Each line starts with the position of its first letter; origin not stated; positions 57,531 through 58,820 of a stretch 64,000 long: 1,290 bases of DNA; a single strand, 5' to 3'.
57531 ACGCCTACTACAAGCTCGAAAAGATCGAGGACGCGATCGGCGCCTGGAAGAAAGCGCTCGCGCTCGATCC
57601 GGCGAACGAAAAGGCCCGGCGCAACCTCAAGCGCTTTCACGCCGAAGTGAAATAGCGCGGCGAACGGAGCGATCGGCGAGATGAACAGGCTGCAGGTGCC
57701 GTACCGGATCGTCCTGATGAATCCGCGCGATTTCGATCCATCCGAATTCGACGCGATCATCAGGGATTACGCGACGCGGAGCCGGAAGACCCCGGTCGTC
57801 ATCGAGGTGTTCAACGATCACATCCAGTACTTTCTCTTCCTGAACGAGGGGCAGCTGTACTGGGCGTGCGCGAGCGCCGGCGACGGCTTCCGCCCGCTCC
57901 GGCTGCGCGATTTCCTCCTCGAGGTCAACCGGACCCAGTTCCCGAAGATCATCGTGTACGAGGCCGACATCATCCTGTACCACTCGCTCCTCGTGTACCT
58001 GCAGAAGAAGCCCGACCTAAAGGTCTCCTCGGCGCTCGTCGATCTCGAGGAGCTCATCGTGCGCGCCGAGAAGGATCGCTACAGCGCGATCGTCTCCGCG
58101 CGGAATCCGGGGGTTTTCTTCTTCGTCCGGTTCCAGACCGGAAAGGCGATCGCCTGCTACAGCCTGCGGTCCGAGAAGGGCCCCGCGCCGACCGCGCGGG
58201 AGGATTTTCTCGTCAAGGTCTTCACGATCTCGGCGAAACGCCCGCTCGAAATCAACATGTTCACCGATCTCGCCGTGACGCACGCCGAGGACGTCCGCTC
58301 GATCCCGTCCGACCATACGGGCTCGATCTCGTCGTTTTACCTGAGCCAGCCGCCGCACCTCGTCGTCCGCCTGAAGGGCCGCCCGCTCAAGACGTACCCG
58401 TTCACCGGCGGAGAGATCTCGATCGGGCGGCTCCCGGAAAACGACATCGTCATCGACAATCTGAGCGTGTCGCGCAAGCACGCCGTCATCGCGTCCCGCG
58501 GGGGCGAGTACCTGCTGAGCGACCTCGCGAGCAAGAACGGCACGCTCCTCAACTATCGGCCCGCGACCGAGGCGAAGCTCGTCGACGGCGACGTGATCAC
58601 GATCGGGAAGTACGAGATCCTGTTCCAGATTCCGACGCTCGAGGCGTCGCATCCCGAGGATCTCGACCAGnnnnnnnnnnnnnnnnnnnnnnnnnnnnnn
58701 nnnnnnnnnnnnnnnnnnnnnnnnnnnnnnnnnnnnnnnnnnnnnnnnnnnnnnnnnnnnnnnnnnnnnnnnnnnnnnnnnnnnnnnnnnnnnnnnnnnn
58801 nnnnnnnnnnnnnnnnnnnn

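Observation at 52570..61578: Plus-strand operon encoding a Ser/Thr phospho-signalling module with giant TPR scaffold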

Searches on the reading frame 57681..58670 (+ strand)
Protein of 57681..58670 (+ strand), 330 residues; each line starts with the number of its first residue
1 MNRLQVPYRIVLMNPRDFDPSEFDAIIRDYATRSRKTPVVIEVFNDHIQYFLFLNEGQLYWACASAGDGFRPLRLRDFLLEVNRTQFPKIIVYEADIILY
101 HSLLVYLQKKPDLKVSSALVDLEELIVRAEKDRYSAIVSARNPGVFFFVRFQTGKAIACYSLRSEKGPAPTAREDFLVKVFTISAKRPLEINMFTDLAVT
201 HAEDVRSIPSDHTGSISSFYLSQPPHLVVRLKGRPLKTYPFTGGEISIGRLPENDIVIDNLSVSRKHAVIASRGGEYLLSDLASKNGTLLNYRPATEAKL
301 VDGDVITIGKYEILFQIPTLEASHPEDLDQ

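Call 8: find_homologous_proteins(query=window:57681-58670:+, max_evalue=0.001)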
Query window:57681-58670:+ (330 aa): 251 proteins with E <= 0.001 among 2114 candidates; the best 120 are listed.
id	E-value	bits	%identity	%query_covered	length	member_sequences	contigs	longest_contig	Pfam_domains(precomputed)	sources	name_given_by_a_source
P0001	4.9e-197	672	88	100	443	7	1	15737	PF00498.32,PF16697.11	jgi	jgi:pSer/pThr/pTyr-binding forkhead associated (FHA) protein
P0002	2.0e-189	647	83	100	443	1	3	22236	PF00498.32,PF16697.11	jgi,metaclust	jgi:pSer/pThr/pTyr-binding forkhead associated (FHA) protein|metaclust:\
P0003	2.1e-188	643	83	100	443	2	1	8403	PF00498.32,PF16697.11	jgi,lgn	jgi:pSer/pThr/pTyr-binding forkhead associated (FHA) protein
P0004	1.3e-187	641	85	100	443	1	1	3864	PF00498.32,PF16697.11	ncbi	-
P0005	1.8e-187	640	83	100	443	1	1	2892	PF00498.32,PF16697.11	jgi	jgi:pSer/pThr/pTyr-binding forkhead associated (FHA) protein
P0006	1.4e-186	637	82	100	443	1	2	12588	PF00498.32,PF16697.11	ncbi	-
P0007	2.7e-186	636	82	100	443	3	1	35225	PF00498.32,PF16697.11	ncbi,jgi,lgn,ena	ncbi:MAG: FHA domain-containing protein [Candidatus Krumholzibacteriia bacterium]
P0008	2.6e-185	633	82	100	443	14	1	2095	PF00498.32,PF16697.11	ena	-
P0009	3.0e-185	633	82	100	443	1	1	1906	PF00498.32,PF16697.11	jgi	-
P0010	1.6e-183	627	81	100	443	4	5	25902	PF00498.32,PF16697.11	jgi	jgi:pSer/pThr/pTyr-binding forkhead associated (FHA) protein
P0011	1.8e-183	627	82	100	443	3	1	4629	PF00498.32,PF16697.11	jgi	jgi:pSer/pThr/pTyr-binding forkhead associated (FHA) protein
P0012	3.3e-182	623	80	100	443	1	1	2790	PF00498.32,PF16697.11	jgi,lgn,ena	-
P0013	3.6e-171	587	76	100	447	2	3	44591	PF00498.32,PF16697.11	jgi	jgi:pSer/pThr/pTyr-binding forkhead associated (FHA) protein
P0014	3.2e-170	583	76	100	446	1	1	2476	PF00498.32,PF16697.11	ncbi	-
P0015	5.6e-170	583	76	100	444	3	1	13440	PF00498.32,PF16697.11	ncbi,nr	ncbi:MAG: FHA domain-containing protein [Candidatus Krumholzibacteria bacterium]|nr:FHA domain-conta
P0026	4.5e-150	517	70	100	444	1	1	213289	PF00498.32,PF16697.11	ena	-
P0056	3.0e-118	413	56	100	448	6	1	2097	PF00498.32,PF16697.11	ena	-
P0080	2.2e-115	403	52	100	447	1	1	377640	PF00498.32,PF16697.11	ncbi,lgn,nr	ncbi:MAG: FHA domain-containing protein [Candidatus Krumholzibacteriota bacterium]|nr:FHA domain-con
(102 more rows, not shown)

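Call 10: find_encoding_contigs(protein=P0080, flank=10000, max_places=2)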
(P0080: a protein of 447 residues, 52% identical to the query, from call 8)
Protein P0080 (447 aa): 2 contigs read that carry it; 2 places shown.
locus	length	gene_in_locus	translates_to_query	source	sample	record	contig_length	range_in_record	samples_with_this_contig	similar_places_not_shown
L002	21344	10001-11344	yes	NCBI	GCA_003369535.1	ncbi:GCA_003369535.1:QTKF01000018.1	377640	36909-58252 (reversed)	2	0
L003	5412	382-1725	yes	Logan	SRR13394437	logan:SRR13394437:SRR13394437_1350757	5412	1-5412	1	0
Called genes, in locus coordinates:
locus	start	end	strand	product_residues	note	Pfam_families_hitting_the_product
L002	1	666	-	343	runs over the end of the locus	PF01212:Beta_elim_lyase, PF00155:Aminotran_1_2 (weak)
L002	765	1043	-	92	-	PF00216:Bac_DNA_binding, PF18291:HU-HIG (weak)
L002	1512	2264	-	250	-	PF13353:Fer4_12 (weak), PF04055:Radical_SAM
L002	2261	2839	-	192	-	PF04017:DUF366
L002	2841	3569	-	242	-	PF06508:QueC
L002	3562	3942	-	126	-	PF01242:PTPS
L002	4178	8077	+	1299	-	PF13428:TPR_14 (faint), PF14559:TPR_19 (faint), PF14561:TPR_20 (faint), PF07719:TPR_2 (faint), PF12895:ANAPC3 (faint), PF13181:TPR_8 (faint), PF13414:TPR_11 (faint), PF13424:TPR_12 (faint), +1 more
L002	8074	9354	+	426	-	PF13414:TPR_11, PF00515:TPR_1, PF13181:TPR_8 (weak), PF13414:TPR_11 (weak), PF00515:TPR_1 (weak), PF13432:TPR_16, PF00515:TPR_1, PF07719:TPR_2, +16 more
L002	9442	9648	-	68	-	PF00313:CSD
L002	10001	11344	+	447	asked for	PF16697:Yop-YscD_cpl, PF00498:FHA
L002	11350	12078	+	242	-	PF00149:Metallophos, PF12850:Metallophos_2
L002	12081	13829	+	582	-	PF00069:Pkinase, PF03109:ABC1, PF07714:PK_Tyr_Ser-Thr, PF08308:PEGA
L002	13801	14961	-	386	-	PF01075:Glyco_transf_9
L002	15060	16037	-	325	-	PF16745:RsgA_N, PF03193:RsgA_GTPase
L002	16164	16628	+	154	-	PF00359:PTS_EIIA_2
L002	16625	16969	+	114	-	PF02591:Zn_ribbon_9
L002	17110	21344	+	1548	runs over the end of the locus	PF13191:AAA_16 (faint), PF13424:TPR_12, PF13492:GAF_3 (weak), PF00158:Sigma54_activat, PF07728:AAA_5 (weak), PF14532:Sigma54_activ_2, PF25601:AAA_lid_14, PF02954:HTH_8, +8 more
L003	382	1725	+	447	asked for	PF16697:Yop-YscD_cpl, PF00498:FHA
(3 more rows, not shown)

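Call 11: find_encoding_contigs(protein=P0026, flank=10000, max_places=2)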
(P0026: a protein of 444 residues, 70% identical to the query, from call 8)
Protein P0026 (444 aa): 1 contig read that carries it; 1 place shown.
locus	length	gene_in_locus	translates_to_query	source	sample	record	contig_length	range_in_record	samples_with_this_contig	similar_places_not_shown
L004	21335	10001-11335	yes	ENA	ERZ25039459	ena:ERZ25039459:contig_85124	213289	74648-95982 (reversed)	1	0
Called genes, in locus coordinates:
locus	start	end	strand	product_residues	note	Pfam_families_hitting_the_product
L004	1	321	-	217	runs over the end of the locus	-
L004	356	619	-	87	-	-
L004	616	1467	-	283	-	PF00155:Aminotran_1_2, PF01212:Beta_elim_lyase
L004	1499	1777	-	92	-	PF00216:Bac_DNA_binding, PF14908:HU-CCDC81_euk_1 (weak), PF18291:HU-HIG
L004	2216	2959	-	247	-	PF13353:Fer4_12 (weak), PF04055:Radical_SAM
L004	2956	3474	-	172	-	PF04017:DUF366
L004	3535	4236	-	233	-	PF02568:ThiI (faint), PF06508:QueC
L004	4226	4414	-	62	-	PF01242:PTPS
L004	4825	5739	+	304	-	PF13428:TPR_14 (faint), PF13432:TPR_16 (faint)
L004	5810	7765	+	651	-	PF13428:TPR_14 (faint), PF13181:TPR_8 (faint), PF14559:TPR_19 (faint)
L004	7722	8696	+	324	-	PF14559:TPR_19 (faint)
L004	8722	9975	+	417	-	PF25062:ARM_TT21_N (weak), PF13414:TPR_11, PF23914:TPR_CcmH_CycH, PF25063:ARM_TT21_C, PF13414:TPR_11, PF00515:TPR_1, PF07719:TPR_2, PF13414:TPR_11, +20 more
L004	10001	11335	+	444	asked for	PF16697:Yop-YscD_cpl, PF00498:FHA, PF16697:Yop-YscD_cpl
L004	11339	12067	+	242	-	PF00149:Metallophos, PF12850:Metallophos_2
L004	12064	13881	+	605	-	PF00069:Pkinase, PF03109:ABC1, PF07714:PK_Tyr_Ser-Thr, PF08308:PEGA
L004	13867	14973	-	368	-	PF01075:Glyco_transf_9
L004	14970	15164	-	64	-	-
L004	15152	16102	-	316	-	PF16745:RsgA_N (weak), PF03193:RsgA_GTPase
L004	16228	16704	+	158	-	PF00359:PTS_EIIA_2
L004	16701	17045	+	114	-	PF02591:Zn_ribbon_9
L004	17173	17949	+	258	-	-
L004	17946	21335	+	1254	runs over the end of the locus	PF07728:AAA_5 (faint), PF00515:TPR_1 (faint), PF13424:TPR_12, PF17874:TPR_MalT (weak), PF13424:TPR_12, PF00158:Sigma54_activat, PF14532:Sigma54_activ_2, PF25601:AAA_lid_14, +6 more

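Call 18: search_protein_families(library=ncbifam, proteins=[P0001], max_evalue=0.01)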
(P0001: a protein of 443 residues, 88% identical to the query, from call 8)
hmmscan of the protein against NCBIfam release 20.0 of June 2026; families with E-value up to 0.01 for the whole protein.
P0001 (443 aa): 5 families
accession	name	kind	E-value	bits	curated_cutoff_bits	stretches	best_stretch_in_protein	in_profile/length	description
NF041660.2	oxygluDhInhib_OdhI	equivalog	6.8e-22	77.7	200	2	246-315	58-127/130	oxoglutarate dehydrogenase inhibitor Odhl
NF049868.1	FhaB_Rv0019c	equivalog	3.2e-14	53.3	125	1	235-310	77-153/158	FHA domain-containing protein FhaB/FipA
NF052573.1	HisKinEspAMyxo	equivalog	5.4e-13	47.9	1400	1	237-314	39-117/755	serine histidine kinase EspA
TIGR03354.1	VI_FHA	hypoth_equivalog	7.9e-13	49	120.25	1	238-326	18-117/420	type VI secretion system-associated FHA domain protein TagH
NF033760.1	gliding_GltG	equivalog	1e-07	30.9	650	1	246-320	26-101/650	adventurous gliding motility protein GltG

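Call 21: find_related_loci(query=A1, collection=genome_contigs, flank=10000)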
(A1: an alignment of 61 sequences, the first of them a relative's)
Query A1 (443 aa) in genome_contigs; peptide patterns used: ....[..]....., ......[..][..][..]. (x = any residue, [..] = any of these).
145 stretches matched a pattern; 125 encode a relative of the query (tblastn E <= 1e-3); the best 80 are kept; 80 distinct loci.
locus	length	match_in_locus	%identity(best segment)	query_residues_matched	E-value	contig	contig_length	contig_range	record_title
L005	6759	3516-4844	88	1-443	0e+0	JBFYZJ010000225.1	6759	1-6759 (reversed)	MAG: Candidatus Krumholzibacteriota bacterium isolate PPR_0432 k121_2353809, whole genome shotgun sequence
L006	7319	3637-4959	83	3-443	0e+0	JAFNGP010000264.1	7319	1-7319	Bacterium isolate bin_45 PROKKA_contig000264, whole genome shotgun sequence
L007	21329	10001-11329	83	1-443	0e+0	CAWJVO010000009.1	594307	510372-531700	MAG: uncultured bacterium isolate MFD04716.bin.3.15 genome assembly, contig: contig_30239, whole genome shotgun sequence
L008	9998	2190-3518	83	1-443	0e+0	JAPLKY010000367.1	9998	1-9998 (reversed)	MAG: Candidatus Krumholzibacteriia bacterium isolate LacPavin_0920_SED1_MAG_62_8 LacPavin_0920_SED1_scaffold_1294595, wh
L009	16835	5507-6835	82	1-443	0e+0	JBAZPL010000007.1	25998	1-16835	MAG: Candidatus Krumholzibacteriia bacterium isolate SO_2017_SWC_29 scaffold_1600_c1_LP-4_2017, whole genome shotgun seq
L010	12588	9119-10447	83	1-443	0e+0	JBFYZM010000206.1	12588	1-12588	MAG: Candidatus Krumholzibacteriota bacterium isolate PPR_0435 k121_2550664, whole genome shotgun sequence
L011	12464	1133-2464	76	1-443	0e+0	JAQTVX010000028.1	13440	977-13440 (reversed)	MAG: Candidatus Krumholzibacteriia bacterium isolate STB_98 NODE_11335_length_13440_cov_2.360400_Sandtown_B, whole genom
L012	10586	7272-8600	74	1-443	0e+0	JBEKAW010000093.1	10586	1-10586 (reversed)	MAG: Candidatus Krumholzibacteriaceae bacterium isolate SPRUCE 121 SPRUCE_121_93, whole genome shotgun sequence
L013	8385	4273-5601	75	1-443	0e+0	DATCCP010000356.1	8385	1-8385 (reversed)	MAG TPA_asm: Candidatus Krumholzibacteriaceae bacterium isolate SMAG_U7702 k141_363644, whole genome shotgun sequence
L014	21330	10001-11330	85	1-443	0e+0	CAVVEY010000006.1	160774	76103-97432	MAG: uncultured bacterium isolate MFD04716.bin.2.236 genome assembly, contig: contig_21942, whole genome shotgun sequenc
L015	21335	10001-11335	59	1-443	7e-171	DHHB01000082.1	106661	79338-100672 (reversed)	MAG TPA_asm: bacterium UBP1_UBA4783 isolate UBA4783 UBA4783_contig_863, whole genome shotgun sequence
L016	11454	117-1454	58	1-443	8e-171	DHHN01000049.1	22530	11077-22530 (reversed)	MAG TPA_asm: bacterium UBP1_UBA4771 isolate UBA4771 UBA4771_contig_9819, whole genome shotgun sequence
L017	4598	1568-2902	59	1-443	9e-174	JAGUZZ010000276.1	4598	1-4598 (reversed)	MAG: bacterium isolate DeMMO6_31 c_000000061175, whole genome shotgun sequence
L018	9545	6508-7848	53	1-442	1e-163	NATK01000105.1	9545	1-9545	MAG: Candidatus Latescibacteria bacterium 4484_7 ex4484_7_scaffold_14851, whole genome shotgun sequence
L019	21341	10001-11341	56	1-442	2e-163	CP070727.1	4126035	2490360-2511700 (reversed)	MAG: bacterium isolate bin44 chromosome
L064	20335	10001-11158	28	46-436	2e-34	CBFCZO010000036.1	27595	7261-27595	MAG TPA_asm: uncultured bacterium isolate SRR26215680_concoct_129 genome assembly, contig: ERZ25073474.1014, whole genom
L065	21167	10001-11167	29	51-442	8e-33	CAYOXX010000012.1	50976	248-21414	MAG TPA_asm: uncultured Acidobacteriota bacterium isolate SRP068000_co2_196 genome assembly, contig: NODE_168_length_509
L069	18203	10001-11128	27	41-439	1e-29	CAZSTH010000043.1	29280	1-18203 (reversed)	MAG TPA_asm: uncultured Thermoanaerobaculia bacterium isolate SRP141376_co1_322 genome assembly, contig: NODE_3670_lengt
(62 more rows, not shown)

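Call 23: predict_structure(alignment_id=A1)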
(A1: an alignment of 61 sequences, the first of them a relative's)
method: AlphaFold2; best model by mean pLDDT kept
length: 443 residues; sequences in the alignment: 61
mean_pLDDT: 85.7   pTM: 0.57
mean pLDDT of the five models: 85.7, 85.3, 85.0, 83.4, 82.9
residues with pLDDT >= 90: 233; 70-90: 167; 50-70: 19; < 50: 24
segments of 3 or more residues with pLDDT < 50: 322-325, 327-332, 338-349
pLDDT, mean of each block of 10 residues (from residue 1): 89 89 90 94 95 95 91 91 91 95 96 93 92 92 89 93 77 91 89 95 81 79 81 87 88 87 82 86 85 91 89 81 45 50 40 86 89 89 80 90 90 86 90 90 90
secondary structure, 60 per line:
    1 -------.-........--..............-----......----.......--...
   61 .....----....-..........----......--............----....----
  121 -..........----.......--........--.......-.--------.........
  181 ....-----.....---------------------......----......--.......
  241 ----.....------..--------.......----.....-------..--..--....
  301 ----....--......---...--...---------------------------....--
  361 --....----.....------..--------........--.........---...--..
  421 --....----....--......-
elements in order: E10-17 H20-33 E39-44 E49-55 E58-65 E70-73 H75-84 E89-94 H97-108 E113-116 H122-131 E136-142 E145-152 E155-161 H172-184 E190-194 H216-221 E226-231 E234-240 E245-249 E266-272 E277-281 E297-300 E305-308 E311-316 E355-358 E363-366 E371-375 E392-399 E402-410 E414-416 E423-426 E431-434 E437-442

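Call 28: search_protein_families(library=pfam, proteins=[P0056], max_evalue=10)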
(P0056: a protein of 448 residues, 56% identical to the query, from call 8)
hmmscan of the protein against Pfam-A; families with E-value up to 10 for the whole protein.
P0056 (448 aa): 3 families
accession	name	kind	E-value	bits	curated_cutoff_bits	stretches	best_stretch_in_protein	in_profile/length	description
PF00498.31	FHA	-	2.1e-28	99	20.7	2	248-310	2-67/67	FHA domain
PF16697.10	Yop-YscD_cpl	-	1.4e-23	83.4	33.2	2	239-316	11-90/94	Inner membrane component of T3SS, cytoplasmic domain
PF12538.13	FtsK_SpoIIIE_N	-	0.013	16.2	27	0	233-260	84-113/115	DNA transporter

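Call 66: search_protein_families(library=pfam, proteins=[L064:11203-13137:+, L069:11142-13562:+, L065:10993-13170:+], max_evalue=0.01)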
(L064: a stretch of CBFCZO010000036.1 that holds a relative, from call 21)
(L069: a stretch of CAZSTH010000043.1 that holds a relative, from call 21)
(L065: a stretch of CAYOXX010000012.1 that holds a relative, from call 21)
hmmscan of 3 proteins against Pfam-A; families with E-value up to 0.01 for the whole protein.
L064:11203-13137:+ (644 aa): 0 families

L069:11142-13562:+ (806 aa): 20 families
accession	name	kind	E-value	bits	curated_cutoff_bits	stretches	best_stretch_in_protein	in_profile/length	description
PF00884.28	Sulfatase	-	4.6e-44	151.4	25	1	79-350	1-301/301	Sulfatase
PF07719.23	TPR_2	-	1.4e-16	59.6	27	1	529-560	2-33/34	Tetratricopeptide repeat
PF13432.12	TPR_16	-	1.6e-16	60.9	32.7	3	635-695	2-62/65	Tetratricopeptide repeat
PF13181.12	TPR_8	-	3.4e-16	58.4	25.7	1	531-560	4-33/34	Tetratricopeptide repeat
PF16347.10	SGSH_C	-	4.2e-16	59.9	29.3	1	307-443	5-151/154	N-sulphoglucosamine sulphohydrolase, C-terminal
PF14559.12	TPR_19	-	2.8e-15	56.8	25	3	608-673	3-68/68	Tetratricopeptide repeat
PF01663.27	Phosphodiest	-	2.1e-14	54.3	23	1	81-294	1-220/342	Type I phosphodiesterase / nucleotide pyrophosphatase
PF13428.12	TPR_14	-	2.9e-14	52.6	23.5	1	635-673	6-44/44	Tetratricopeptide repeat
PF00515.34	TPR_1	-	4.4e-13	48.9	27.8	1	529-560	2-33/34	Tetratricopeptide repeat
PF23914.1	TPR_CcmH_CycH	-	1.1e-10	42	42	2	522-580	44-102/158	Cytochrome c-type biogenesis protein H TPR domain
PF13176.12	TPR_7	-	1.4e-10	40.8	27.9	1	532-561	3-32/36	Tetratricopeptide repeat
PF13414.12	TPR_11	-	1.2e-08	34.9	26.8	1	535-560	1-26/42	TPR repeat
PF13424.12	TPR_12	-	1.2e-06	29.1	30.1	1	510-558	26-75/77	Tetratricopeptide repeat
PF13429.12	TPR_15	-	5e-06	26.6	26.2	1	533-629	151-247/280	Tetratricopeptide repeat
PF13431.12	TPR_17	-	1.1e-05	25.8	24.4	0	519-548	4-33/34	Tetratricopeptide repeat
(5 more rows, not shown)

L065:10993-13170:+ (725 aa): 1 family
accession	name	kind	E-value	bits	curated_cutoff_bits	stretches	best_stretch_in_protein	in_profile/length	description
PF01841.26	Transglut_core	-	0.0043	17.8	23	0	118-218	42-108/108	Transglutaminase-like superfamily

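Call 69: search_protein_families(library=padloc, proteins=[P0001], max_evalue=0.001)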
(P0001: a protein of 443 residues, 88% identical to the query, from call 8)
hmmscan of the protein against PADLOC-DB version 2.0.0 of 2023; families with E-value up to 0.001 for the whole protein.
P0001 (443 aa): 0 families
